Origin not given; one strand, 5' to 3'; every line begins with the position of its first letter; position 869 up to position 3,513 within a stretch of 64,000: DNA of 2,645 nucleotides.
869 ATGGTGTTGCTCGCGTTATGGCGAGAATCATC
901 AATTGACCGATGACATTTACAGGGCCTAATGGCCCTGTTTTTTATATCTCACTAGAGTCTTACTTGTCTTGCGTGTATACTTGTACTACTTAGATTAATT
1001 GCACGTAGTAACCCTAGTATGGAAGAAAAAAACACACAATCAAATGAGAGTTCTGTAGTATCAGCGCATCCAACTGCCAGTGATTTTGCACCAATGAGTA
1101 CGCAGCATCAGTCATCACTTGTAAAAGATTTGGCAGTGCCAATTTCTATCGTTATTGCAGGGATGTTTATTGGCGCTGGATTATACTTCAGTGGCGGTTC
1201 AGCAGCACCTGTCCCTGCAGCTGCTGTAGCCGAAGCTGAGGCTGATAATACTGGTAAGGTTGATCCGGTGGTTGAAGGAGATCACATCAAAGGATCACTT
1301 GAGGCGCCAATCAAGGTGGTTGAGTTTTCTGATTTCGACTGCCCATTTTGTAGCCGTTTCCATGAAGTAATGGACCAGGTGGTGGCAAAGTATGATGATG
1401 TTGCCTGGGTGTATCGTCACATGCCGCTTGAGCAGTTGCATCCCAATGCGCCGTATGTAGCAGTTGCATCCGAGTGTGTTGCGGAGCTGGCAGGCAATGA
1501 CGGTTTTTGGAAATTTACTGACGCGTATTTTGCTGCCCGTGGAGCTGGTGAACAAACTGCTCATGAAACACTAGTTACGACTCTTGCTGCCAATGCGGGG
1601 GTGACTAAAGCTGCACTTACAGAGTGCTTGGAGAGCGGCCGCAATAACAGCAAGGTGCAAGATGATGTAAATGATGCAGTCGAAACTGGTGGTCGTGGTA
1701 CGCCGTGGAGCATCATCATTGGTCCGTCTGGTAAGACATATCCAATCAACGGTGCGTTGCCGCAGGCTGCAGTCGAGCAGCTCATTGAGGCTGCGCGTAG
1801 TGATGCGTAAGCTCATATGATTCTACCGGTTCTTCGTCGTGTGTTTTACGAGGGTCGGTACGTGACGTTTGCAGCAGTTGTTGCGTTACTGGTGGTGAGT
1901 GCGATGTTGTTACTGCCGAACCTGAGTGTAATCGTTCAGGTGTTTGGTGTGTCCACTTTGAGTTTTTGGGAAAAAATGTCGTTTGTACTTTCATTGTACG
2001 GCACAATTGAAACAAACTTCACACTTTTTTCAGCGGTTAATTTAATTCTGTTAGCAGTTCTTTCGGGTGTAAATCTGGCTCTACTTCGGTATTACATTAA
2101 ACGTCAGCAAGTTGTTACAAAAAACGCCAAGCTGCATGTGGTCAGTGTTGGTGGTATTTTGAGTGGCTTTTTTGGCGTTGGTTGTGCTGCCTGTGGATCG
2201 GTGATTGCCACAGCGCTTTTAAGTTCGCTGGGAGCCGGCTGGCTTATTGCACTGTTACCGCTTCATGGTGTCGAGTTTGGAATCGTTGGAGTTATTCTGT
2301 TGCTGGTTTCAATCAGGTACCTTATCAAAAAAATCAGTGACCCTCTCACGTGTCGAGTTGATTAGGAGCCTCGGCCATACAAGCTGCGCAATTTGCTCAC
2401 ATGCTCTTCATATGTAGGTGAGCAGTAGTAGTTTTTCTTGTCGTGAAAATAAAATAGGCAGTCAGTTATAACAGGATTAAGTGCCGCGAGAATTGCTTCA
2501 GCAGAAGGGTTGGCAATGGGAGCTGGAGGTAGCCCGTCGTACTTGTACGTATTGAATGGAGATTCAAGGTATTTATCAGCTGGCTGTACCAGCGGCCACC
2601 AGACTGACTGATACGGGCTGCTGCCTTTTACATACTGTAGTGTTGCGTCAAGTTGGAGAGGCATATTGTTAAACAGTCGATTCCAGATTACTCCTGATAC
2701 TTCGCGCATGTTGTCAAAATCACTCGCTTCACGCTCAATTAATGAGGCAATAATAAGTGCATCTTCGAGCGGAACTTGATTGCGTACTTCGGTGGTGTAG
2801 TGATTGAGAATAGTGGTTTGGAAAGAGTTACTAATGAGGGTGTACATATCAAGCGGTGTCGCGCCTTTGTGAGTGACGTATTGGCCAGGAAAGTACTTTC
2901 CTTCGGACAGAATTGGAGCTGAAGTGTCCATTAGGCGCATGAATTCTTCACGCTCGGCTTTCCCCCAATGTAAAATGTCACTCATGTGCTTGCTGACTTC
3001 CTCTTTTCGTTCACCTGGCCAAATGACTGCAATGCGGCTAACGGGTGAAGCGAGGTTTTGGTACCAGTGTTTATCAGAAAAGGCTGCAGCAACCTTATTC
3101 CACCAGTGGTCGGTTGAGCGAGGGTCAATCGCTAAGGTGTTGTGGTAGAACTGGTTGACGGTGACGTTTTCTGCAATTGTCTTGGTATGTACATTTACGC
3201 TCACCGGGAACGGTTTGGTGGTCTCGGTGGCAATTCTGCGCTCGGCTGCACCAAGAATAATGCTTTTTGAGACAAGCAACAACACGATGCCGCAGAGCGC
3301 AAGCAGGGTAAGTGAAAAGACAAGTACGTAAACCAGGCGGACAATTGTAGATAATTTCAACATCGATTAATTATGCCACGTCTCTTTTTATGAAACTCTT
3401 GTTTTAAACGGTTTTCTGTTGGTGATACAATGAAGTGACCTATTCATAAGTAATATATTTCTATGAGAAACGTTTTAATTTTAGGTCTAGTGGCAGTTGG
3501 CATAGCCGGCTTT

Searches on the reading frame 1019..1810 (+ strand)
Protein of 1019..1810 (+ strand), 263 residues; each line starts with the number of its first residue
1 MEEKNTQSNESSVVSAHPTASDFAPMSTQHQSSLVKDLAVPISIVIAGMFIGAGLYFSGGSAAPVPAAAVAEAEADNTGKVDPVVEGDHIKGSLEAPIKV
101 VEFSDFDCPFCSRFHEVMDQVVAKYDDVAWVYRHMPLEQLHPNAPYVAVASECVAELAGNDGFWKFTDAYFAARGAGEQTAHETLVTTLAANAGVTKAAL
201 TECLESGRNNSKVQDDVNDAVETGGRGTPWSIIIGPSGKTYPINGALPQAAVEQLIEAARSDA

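Call 51: search_protein_families(library=pfam, proteins=[window:1019-1810:+], max_evalue=0.0001)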
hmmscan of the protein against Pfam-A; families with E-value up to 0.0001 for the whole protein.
window:1019-1810:+ (263 aa): 3 families
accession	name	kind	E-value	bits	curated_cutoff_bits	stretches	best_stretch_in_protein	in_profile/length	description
PF13462.12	Thioredoxin_4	-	3.8e-17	63.4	23.2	1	86-235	3-146/165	Thioredoxin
PF01323.26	DSBA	-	1.2e-14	55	25.6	2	100-140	2-42/191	DSBA-like thioredoxin domain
PF13098.12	Thioredoxin_2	-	1.5e-05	25.7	27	1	99-255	8-103/104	Thioredoxin-like domain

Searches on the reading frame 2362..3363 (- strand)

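Call 51: search_protein_families(library=pfam, proteins=[window:2362-3363:-], max_evalue=0.0001)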
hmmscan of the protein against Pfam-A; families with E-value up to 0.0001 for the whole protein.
window:2362-3363:- (333 aa): 1 family
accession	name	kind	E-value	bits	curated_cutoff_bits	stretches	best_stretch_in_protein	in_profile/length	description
PF02618.21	YceG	-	2.6e-44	152.2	32.4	1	100-324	57-272/275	YceG-like family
